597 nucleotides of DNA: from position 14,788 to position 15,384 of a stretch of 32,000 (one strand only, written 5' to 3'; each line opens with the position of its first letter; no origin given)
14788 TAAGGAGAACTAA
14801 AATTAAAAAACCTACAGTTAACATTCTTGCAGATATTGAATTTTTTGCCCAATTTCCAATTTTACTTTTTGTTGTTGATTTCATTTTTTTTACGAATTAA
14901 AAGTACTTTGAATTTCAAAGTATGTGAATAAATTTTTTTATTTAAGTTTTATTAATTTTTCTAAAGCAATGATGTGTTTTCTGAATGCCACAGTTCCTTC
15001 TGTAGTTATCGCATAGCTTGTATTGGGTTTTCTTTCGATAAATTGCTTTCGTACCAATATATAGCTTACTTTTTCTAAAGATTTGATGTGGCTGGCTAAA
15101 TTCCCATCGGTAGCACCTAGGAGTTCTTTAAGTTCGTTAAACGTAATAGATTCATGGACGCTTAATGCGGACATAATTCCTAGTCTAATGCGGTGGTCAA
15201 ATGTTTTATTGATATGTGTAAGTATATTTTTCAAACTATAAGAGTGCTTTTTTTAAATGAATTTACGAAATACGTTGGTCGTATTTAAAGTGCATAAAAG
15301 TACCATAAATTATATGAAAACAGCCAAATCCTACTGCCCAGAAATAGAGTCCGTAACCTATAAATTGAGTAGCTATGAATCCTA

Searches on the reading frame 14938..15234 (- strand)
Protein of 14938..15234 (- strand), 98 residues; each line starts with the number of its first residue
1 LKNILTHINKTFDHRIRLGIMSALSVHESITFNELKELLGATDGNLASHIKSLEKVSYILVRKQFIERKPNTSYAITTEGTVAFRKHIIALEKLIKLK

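Call 11: search_protein_families(library=pfam, proteins=[window:14938-15234:-], max_evalue=0.01)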
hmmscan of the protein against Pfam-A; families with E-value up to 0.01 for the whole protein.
window:14938-15234:- (98 aa): 5 families
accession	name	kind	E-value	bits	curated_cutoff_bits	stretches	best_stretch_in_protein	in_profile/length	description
PF13601.12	HTH_34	-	1.7e-27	95.9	27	1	16-95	1-80/80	Winged helix DNA-binding domain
PF01047.28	MarR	-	0.00013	22.2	24.6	1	20-60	8-48/59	MarR family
PF12840.13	HTH_20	-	0.00027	21.3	27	1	13-56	2-45/51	Helix-turn-helix domain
PF13412.12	HTH_24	-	0.00054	19.9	21.9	1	15-55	3-43/48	Winged helix-turn-helix DNA-binding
PF01022.26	HTH_5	-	0.0067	16.7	22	0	16-55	3-41/47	Bacterial regulatory protein, arsR family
